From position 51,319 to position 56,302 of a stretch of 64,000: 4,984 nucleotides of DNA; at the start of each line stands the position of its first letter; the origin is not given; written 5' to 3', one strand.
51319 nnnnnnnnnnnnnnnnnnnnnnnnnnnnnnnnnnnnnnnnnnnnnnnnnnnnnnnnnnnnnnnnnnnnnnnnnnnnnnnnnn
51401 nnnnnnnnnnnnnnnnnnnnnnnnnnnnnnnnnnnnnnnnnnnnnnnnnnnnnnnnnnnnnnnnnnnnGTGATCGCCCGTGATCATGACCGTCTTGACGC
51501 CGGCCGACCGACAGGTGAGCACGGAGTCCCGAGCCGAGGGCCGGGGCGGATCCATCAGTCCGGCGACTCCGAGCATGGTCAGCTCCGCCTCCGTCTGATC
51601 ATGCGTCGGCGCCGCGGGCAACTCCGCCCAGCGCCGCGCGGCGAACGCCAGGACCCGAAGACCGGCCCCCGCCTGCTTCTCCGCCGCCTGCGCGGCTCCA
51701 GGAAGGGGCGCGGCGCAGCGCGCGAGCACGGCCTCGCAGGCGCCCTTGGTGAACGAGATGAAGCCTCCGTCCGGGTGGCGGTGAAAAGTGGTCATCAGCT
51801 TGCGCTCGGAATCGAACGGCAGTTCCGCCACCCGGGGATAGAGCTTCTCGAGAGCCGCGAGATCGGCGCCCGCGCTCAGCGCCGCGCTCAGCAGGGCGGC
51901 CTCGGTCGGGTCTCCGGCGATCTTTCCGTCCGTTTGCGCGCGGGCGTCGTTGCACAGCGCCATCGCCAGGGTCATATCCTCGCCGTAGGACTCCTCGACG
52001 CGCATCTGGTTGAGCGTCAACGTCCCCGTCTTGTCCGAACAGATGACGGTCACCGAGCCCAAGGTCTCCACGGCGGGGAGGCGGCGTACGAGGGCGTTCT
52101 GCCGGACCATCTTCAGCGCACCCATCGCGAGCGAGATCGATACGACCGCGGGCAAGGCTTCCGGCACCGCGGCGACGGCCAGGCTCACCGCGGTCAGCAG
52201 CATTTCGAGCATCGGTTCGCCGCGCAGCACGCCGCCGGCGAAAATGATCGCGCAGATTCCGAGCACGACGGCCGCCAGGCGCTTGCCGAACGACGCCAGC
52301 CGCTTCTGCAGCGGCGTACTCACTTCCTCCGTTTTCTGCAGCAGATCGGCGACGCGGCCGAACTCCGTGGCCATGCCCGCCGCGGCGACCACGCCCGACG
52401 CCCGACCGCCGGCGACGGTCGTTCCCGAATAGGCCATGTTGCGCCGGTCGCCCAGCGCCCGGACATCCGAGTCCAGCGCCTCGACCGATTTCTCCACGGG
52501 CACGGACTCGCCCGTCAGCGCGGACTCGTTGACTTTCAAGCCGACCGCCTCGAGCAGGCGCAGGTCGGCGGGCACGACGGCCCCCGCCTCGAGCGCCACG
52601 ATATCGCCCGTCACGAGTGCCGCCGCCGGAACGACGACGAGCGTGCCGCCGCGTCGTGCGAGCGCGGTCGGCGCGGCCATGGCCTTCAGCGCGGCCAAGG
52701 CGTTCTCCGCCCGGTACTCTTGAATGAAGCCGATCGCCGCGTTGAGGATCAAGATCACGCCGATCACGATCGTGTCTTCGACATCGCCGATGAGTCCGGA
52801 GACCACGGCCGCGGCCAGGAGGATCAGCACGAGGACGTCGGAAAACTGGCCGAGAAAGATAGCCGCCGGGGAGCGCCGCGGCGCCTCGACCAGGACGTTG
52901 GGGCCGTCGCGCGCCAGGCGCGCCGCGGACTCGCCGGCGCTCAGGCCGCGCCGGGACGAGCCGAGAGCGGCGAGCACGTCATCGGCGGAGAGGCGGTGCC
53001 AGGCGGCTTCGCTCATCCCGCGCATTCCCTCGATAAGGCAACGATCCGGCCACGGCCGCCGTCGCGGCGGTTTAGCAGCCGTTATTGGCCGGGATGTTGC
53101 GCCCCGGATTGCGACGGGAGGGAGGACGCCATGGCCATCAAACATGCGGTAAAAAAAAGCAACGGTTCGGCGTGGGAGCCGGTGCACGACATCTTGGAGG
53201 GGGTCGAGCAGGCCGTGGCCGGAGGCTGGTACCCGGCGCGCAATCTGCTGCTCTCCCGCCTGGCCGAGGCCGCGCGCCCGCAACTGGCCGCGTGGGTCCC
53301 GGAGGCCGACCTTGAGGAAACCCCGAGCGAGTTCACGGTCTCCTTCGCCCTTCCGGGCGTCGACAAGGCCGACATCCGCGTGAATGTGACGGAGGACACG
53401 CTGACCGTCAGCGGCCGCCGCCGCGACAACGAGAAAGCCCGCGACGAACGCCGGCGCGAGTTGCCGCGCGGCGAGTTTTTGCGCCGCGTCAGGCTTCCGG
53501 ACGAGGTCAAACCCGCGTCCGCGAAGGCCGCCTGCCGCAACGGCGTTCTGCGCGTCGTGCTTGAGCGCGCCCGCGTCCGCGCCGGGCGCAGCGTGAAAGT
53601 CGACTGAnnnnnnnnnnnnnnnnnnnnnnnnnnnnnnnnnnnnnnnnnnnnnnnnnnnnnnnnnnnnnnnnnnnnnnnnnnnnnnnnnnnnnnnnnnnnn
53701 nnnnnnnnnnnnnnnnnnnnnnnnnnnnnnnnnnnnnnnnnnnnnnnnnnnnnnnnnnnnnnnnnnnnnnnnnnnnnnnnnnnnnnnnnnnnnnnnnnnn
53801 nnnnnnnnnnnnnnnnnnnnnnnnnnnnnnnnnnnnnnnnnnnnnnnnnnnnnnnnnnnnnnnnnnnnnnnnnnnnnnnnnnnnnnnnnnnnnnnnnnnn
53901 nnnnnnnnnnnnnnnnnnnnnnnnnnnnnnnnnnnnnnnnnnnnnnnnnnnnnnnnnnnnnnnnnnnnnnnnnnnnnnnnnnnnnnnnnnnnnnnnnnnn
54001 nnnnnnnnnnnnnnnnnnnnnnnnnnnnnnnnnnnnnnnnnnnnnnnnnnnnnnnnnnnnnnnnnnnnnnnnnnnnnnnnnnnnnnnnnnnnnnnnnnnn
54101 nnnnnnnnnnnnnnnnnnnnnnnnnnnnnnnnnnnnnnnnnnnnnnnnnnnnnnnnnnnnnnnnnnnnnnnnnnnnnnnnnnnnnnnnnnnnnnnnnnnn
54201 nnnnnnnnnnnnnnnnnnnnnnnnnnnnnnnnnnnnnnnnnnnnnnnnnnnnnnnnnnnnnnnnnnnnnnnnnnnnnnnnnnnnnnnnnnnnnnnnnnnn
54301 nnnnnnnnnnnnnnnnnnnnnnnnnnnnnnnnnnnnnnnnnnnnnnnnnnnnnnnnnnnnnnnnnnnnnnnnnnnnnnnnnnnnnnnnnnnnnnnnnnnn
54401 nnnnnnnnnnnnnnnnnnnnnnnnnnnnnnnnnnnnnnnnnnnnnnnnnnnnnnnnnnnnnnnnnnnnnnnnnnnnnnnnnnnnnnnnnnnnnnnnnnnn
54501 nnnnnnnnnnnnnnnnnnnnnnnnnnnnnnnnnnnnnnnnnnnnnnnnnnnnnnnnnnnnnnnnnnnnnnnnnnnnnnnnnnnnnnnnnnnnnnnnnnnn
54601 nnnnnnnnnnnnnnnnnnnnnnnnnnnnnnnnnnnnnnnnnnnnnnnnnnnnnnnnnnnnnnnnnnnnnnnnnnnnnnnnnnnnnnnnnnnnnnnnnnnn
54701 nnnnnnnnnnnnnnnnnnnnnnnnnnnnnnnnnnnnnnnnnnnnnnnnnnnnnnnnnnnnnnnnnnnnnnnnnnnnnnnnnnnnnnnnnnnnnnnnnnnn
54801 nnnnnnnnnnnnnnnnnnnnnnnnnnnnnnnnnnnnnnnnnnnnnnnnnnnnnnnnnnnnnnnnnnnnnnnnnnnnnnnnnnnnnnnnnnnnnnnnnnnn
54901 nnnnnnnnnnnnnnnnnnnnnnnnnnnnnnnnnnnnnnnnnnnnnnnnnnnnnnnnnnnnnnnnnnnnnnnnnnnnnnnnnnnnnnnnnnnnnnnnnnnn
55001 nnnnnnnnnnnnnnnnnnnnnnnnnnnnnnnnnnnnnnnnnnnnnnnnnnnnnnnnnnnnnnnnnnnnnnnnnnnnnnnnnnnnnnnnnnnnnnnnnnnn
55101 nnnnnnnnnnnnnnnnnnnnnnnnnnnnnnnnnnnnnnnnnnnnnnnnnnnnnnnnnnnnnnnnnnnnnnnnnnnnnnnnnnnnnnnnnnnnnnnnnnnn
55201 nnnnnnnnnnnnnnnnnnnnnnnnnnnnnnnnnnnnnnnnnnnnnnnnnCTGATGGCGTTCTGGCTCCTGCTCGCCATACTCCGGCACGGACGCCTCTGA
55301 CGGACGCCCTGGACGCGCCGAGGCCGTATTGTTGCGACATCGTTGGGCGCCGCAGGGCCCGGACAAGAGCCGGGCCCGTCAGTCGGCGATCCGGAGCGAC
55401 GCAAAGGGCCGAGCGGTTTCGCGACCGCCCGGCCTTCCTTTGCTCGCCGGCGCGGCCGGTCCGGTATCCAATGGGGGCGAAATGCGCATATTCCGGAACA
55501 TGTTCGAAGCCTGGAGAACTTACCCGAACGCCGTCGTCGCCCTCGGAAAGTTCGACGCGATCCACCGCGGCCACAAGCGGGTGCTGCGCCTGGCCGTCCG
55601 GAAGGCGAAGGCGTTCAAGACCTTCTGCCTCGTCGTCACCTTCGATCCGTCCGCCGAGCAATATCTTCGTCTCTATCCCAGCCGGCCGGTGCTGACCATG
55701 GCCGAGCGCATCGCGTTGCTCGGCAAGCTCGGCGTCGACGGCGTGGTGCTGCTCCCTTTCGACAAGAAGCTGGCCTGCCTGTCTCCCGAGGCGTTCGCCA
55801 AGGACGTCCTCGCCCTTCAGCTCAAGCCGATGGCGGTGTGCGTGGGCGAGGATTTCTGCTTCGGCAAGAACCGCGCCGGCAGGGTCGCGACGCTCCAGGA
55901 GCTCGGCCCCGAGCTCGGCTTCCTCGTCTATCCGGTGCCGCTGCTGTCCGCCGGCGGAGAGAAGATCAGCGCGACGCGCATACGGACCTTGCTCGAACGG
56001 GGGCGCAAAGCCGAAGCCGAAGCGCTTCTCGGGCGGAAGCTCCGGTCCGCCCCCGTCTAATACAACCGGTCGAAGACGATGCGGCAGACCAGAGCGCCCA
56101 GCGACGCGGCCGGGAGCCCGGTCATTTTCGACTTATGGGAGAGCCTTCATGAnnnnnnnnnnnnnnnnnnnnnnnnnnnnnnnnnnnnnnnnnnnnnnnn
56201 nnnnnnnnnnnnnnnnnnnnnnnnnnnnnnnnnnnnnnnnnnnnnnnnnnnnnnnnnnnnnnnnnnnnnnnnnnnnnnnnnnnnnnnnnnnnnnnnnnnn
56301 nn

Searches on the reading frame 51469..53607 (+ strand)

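Call 13: search_protein_families(library=pfam, proteins=[window:51469-53607:+])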
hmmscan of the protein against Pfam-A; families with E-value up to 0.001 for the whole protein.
window:51469-53607:+ (712 aa): 2 families
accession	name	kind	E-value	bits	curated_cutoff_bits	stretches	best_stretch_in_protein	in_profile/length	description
PF00011.27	HSP20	-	2.6e-18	66.4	20.8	1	616-711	3-101/102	Hsp20/alpha crystallin family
PF17886.7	ArsA_HSP20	-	9.1e-06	25.6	22.5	1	621-697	3-62/63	HSP20-like domain found in ArsA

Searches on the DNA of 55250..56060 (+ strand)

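Call 9: search_rna_families(source=window, start=55250, end=55520, threshold=evalue, max_evalue=10, show_alignments=3)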
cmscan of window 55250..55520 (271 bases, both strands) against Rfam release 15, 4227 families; matches with E-value up to 10: 4.
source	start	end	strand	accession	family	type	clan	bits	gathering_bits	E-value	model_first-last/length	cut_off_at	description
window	55344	55441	+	RF02235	asX1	Gene; sRNA;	-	19.2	70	0.8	1-115/115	no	Xanthomonadaceae sRNA asX1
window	55391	55448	+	RF03819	mir-Ro6-3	Gene; miRNA;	-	17.8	79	2.3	1-72/72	no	mir-Ro6-3 microRNA precursor family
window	55391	55448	-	RF03819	mir-Ro6-3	Gene; miRNA;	-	17.1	79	3.4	1-72/72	no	mir-Ro6-3 microRNA precursor family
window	55295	55395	-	RF00457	IRES_mnt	Cis-reg; IRES;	-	8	100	9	23-198/203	no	Mnt IRES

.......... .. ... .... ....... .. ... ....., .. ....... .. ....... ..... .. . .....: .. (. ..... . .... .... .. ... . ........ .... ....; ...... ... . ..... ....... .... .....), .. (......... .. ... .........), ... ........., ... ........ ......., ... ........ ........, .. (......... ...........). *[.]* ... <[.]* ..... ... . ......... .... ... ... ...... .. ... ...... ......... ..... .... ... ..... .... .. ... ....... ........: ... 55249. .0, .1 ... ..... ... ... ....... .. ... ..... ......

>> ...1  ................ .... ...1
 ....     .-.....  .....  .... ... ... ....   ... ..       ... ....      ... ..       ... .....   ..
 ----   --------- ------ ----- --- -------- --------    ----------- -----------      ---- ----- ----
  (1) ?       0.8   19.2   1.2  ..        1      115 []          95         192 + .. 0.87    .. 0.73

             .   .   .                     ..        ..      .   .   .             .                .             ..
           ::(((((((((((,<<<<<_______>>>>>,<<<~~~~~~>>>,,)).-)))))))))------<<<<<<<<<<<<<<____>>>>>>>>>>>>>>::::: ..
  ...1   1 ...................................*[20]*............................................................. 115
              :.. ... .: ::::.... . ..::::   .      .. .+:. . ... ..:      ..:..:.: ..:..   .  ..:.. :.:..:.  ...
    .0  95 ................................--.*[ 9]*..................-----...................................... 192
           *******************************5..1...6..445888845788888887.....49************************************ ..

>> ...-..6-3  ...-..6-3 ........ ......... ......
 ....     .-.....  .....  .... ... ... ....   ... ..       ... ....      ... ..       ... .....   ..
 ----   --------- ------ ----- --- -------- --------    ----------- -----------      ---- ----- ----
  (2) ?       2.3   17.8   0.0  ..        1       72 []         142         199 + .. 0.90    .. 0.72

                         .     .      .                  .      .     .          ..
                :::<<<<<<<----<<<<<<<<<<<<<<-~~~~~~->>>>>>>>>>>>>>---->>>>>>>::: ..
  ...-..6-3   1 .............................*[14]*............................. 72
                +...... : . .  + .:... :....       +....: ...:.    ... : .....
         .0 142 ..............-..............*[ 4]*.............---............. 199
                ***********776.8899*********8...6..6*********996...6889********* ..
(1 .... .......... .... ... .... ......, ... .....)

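Call 84: search_rna_families(source=L028, start=6560, end=6800, threshold=evalue, max_evalue=10)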
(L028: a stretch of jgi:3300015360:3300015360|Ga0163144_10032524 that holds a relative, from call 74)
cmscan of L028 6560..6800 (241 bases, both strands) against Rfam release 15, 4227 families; matches with E-value up to 10: 4.
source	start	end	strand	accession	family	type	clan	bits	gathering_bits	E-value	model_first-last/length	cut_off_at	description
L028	6637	6782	+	RF02235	asX1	Gene; sRNA;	-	18.1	70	1.2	1-115/115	no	Xanthomonadaceae sRNA asX1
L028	6729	6789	+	RF00236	ctRNA_pGA1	Gene; antisense;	-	16.6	45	0.46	1-79/79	no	ctRNA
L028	6744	6800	-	RF04167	mir-1972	Gene; miRNA;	-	15.7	90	2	25-81/81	5'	mir-1972 microRNA precursor family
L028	6646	6785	+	RF02613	BSR0739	Gene; sRNA;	-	12.8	191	2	1-160/160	no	Brucella sRNA 0739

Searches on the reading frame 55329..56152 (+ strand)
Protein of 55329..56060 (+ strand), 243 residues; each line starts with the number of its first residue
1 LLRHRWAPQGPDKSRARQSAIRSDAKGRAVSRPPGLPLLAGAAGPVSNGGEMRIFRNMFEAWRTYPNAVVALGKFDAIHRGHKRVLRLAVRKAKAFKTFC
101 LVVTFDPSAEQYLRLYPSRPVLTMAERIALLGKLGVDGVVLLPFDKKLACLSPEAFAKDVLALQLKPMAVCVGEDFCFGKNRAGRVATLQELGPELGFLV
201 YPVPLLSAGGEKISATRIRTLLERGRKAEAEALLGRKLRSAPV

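Call 13: search_protein_families(library=pfam, proteins=[window:55329-56060:+, window:55343-56152:+])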
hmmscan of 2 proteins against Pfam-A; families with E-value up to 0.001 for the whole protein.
window:55329-56060:+ (243 aa): 2 families
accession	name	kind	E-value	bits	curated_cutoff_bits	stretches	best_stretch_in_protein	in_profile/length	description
PF06574.18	FAD_syn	-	1.1e-38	133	27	1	67-217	7-158/158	FAD synthetase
PF01467.32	CTP_transf_like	-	4.4e-07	30.6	21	1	71-220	2-132/133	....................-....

window:55343-56152:+ (269 aa): 0 families

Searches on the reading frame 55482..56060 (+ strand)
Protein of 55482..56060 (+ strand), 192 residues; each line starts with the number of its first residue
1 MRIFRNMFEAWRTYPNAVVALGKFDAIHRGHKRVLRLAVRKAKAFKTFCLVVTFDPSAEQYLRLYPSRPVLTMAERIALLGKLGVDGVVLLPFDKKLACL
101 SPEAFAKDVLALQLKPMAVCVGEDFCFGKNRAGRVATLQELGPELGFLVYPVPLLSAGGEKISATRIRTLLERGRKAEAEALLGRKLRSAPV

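Call 42: find_homologous_proteins(query=window:55482-56060:+)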
Query window:55482-56060:+ (192 aa): 1334 proteins with E <= 0.001 among 2137 candidates; the best 120 are listed.
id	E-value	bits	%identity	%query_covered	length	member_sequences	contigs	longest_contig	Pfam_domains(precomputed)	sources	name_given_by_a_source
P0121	2.1e-110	385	95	97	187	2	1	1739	PF01467.33,PF06574.19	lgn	-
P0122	5.7e-101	354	86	97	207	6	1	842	PF01467.33,PF06574.19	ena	-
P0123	5.2e-99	348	87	97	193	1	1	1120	PF01467.33,PF06574.19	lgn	-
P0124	6.0e-97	341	84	97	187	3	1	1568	PF01467.33,PF06574.19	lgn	-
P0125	1.0e-96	340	83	97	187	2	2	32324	PF01467.33,PF06574.19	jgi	-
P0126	3.0e-96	339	85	94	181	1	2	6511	PF01467.33,PF06574.19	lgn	-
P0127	3.6e-96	338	81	98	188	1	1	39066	PF01467.33,PF06574.19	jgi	jgi:riboflavin kinase/FMN adenylyltransferase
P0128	1.1e-95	337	82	97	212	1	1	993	PF01467.33,PF06574.19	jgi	jgi:riboflavin kinase/FMN adenylyltransferase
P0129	2.0e-94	333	85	94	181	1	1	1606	PF01467.33,PF06574.19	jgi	-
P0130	2.1e-91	323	82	94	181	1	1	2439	PF01467.33,PF06574.19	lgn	-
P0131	2.3e-91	323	79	98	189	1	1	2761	PF01467.33,PF06574.19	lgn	-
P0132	3.1e-90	319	81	94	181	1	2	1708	PF01467.33,PF06574.19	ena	-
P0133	2.3e-89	316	78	94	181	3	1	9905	PF01467.33,PF06574.19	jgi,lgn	-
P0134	4.6e-88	312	78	94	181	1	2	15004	PF01467.33,PF06574.19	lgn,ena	-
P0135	1.8e-84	300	73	97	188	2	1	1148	PF06574.19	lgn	-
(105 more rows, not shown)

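Call 43: find_encoding_contigs(protein=P0125, flank=10000, max_places=2)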
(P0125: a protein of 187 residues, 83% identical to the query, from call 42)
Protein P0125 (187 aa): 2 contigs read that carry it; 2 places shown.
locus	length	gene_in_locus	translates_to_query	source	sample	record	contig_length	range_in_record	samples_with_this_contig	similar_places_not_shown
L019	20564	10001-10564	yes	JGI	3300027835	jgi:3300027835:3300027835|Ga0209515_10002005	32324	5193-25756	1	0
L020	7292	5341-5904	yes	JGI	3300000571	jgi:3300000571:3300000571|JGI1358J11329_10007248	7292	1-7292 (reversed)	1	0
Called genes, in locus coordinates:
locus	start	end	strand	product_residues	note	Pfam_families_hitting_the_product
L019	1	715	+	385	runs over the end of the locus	PF05140:ResB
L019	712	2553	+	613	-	PF01578:Cytochrom_C_asm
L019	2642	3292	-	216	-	PF13302:Acetyltransf_3 (weak), PF00583:Acetyltransf_1, PF13508:Acetyltransf_7 (weak)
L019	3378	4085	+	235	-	PF13635:DUF4143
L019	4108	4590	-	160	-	PF01695:IstB_IS21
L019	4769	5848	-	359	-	PF09339:HTH_IclR (faint), PF04552:Sigma54_DBD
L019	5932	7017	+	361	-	PF00989:PAS, PF08448:PAS_4, PF13426:PAS_9, PF08447:PAS_3 (weak), PF00512:HisKA, PF02518:HATPase_c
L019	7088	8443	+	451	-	PF00072:Response_reg, PF00158:Sigma54_activat, PF14532:Sigma54_activ_2, PF07728:AAA_5 (weak), PF25601:AAA_lid_14, PF02954:HTH_8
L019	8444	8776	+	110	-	-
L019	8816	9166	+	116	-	PF00072:Response_reg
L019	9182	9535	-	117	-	PF00571:CBS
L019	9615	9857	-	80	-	PF12732:YtxH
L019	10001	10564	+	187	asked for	PF06574:FAD_syn, PF01467:CTP_transf_like (weak)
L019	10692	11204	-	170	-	PF01814:Hemerythrin (faint)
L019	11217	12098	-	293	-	PF00582:Usp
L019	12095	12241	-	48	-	-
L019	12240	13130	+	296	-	PF00989:PAS, PF08448:PAS_4, PF13188:PAS_8 (faint), PF13426:PAS_9, PF08447:PAS_3 (weak), PF00990:GGDEF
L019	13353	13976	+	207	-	PF05721:PhyH (weak)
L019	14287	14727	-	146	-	-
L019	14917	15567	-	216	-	-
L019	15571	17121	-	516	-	-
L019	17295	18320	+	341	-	PF02915:Rubrerythrin (faint)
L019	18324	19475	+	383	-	PF14696:Glyoxalase_5 (weak), PF13468:Glyoxalase_3 (faint), PF13669:Glyoxalase_4 (weak), PF00903:Glyoxalase, PF13669:Glyoxalase_4 (weak)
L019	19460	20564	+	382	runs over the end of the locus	-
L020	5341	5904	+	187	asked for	PF06574:FAD_syn, PF01467:CTP_transf_like (weak)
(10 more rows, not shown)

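Call 44: find_encoding_contigs(protein=P0127, flank=10000, max_places=2)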
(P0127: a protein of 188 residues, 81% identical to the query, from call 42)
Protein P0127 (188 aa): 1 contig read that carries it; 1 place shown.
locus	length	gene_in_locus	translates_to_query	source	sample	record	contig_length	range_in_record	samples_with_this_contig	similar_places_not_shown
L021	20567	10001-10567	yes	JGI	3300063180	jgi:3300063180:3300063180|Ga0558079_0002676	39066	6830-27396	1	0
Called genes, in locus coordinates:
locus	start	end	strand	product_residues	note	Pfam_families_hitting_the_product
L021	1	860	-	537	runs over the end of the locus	PF01039:Carboxyl_trans, PF03255:ACCA (weak), PF06833:MdcE (faint)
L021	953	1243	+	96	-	-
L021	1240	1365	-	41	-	-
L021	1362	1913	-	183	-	PF10604:Polyketide_cyc2, PF03364:Polyketide_cyc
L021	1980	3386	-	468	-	-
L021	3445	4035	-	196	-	PF04264:YceI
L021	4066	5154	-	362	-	PF04552:Sigma54_DBD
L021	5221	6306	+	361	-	PF00989:PAS, PF08448:PAS_4, PF13426:PAS_9, PF08447:PAS_3 (weak), PF00512:HisKA, PF02518:HATPase_c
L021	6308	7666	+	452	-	PF00072:Response_reg, PF00158:Sigma54_activat, PF14532:Sigma54_activ_2, PF07728:AAA_5 (weak), PF25601:AAA_lid_14, PF02954:HTH_8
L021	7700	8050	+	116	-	PF00072:Response_reg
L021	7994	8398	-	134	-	PF00571:CBS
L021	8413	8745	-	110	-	PF00582:Usp (weak)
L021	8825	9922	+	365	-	PF00989:PAS, PF08448:PAS_4, PF13188:PAS_8 (weak), PF13426:PAS_9, PF08447:PAS_3, PF00990:GGDEF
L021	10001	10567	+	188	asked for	PF06574:FAD_syn, PF01467:CTP_transf_like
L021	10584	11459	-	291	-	PF00582:Usp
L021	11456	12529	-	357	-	PF04055:Radical_SAM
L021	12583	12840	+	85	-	PF07578:LAB_N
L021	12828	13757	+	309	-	PF04055:Radical_SAM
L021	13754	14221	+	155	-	PF02082:Rrf2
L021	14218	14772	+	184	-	-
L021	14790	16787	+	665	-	PF18764:nos_propeller, PF13473:Cupredoxin_1 (weak), PF00116:COX2 (weak)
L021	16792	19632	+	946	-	PF05048:NosD, PF13229:Beta_helix, PF00005:ABC_tran, PF13304:AAA_21 (weak)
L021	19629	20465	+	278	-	PF01061:ABC2_membrane, PF12679:ABC2_membrane_2, PF12730:ABC2_membrane_4, PF12698:ABC2_membrane_3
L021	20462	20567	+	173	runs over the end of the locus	PF05573:NosL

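Call 45: find_encoding_contigs(protein=P0121, flank=10000, max_places=2)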
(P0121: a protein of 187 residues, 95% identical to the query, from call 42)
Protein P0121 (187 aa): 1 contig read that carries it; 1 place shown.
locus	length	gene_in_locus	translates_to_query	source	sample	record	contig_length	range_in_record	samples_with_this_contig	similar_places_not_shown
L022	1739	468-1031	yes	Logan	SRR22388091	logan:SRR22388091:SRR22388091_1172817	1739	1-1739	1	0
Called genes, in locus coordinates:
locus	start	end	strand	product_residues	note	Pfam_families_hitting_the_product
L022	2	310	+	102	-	?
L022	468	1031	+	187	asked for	PF06574:FAD_syn, PF01467:CTP_transf_like (weak)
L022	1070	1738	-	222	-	?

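Call 56: find_encoding_contigs(protein=P0134, flank=10000, max_places=2)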
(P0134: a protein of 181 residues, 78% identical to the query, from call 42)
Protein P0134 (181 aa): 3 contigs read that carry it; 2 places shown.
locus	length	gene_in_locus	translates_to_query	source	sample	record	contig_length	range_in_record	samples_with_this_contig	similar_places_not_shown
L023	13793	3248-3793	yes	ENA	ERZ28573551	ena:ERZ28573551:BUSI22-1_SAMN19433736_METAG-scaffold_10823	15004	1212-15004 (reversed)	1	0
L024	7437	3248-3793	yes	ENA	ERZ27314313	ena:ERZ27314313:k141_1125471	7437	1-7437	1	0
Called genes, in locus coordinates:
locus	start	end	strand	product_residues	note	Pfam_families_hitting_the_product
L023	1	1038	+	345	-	?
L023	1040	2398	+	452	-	PF00072:Response_reg, PF00158:Sigma54_activat, PF14532:Sigma54_activ_2, PF07728:AAA_5 (weak), PF25601:AAA_lid_14, PF02954:HTH_8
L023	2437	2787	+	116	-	PF00072:Response_reg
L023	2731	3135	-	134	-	PF00571:CBS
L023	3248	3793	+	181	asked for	PF06574:FAD_syn, PF01467:CTP_transf_like (weak)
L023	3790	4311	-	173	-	PF01814:Hemerythrin (faint)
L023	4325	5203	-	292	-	PF00582:Usp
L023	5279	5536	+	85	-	PF07578:LAB_N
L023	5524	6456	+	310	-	PF04055:Radical_SAM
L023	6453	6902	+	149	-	PF02082:Rrf2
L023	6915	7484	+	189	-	-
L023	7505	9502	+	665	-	PF18764:nos_propeller, PF13473:Cupredoxin_1 (weak), PF00116:COX2 (weak)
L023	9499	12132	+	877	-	PF05048:NosD, PF13229:Beta_helix, PF00005:ABC_tran, PF13304:AAA_21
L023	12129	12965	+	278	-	PF01061:ABC2_membrane, PF12679:ABC2_membrane_2, PF12730:ABC2_membrane_4, PF12698:ABC2_membrane_3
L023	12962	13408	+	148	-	PF05573:NosL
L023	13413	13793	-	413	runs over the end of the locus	-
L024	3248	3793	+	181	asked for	PF06574:FAD_syn, PF01467:CTP_transf_like (weak)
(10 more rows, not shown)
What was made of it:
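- On Sigma-54-dependent promoter: Relatives encode Sigma54_DBD and Sigma54_activat proteins (calls 43, 44, 56).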

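Call 57: find_encoding_contigs(protein=P0126, flank=10000, max_places=2)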
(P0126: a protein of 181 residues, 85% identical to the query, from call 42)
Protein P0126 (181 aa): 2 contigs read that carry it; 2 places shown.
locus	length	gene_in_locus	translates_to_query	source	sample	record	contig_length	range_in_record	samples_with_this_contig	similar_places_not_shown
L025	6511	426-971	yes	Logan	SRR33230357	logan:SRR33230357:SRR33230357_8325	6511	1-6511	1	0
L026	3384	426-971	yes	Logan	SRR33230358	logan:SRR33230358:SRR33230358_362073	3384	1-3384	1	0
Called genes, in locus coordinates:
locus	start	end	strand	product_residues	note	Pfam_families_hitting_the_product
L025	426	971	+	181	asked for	PF06574:FAD_syn, PF01467:CTP_transf_like (weak)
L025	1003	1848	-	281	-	PF01040:UbiA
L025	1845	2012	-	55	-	-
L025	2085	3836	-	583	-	PF00115:COX1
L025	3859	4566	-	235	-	PF00116:COX2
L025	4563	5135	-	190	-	PF02630:SCO1-SenC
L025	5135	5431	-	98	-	PF03626:COX4_pro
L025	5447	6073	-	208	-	PF00510:COX3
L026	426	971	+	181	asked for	PF06574:FAD_syn, PF01467:CTP_transf_like (weak)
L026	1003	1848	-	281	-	PF01040:UbiA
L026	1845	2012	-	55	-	-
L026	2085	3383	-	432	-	?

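Call 74: find_encoding_contigs(protein=P0133, flank=10000, max_places=1)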
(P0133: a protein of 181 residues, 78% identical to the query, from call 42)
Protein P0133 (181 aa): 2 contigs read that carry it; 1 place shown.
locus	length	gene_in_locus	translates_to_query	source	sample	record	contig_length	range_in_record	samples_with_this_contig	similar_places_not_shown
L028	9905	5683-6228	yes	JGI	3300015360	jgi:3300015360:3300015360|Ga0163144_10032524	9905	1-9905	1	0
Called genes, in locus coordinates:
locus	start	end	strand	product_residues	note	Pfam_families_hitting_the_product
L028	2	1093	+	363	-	?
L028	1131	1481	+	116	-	PF00072:Response_reg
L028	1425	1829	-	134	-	PF00571:CBS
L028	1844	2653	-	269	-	PF00582:Usp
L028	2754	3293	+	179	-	-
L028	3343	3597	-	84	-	PF12732:YtxH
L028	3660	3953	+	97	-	-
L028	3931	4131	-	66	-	-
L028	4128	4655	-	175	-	PF01814:Hemerythrin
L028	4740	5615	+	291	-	PF00989:PAS, PF08448:PAS_4, PF13188:PAS_8 (weak), PF13426:PAS_9, PF08447:PAS_3 (faint), PF00990:GGDEF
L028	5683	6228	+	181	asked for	PF06574:FAD_syn, PF01467:CTP_transf_like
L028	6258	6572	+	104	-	PF00056:Ldh_1_N (weak), PF02866:Ldh_1_C (weak)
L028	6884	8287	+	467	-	PF00753:Lactamase_B, PF23023:Anti-Pycsar_Apyc1 (faint), PF12706:Lactamase_B_2 (weak), PF16661:Lactamase_B_6, PF10996:Beta-Casp, PF07521:RMMBL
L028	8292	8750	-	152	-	PF00581:Rhodanese, PF11127:YgaP-like_TM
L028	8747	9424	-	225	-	PF00005:ABC_tran, PF13304:AAA_21 (faint)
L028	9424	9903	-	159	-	?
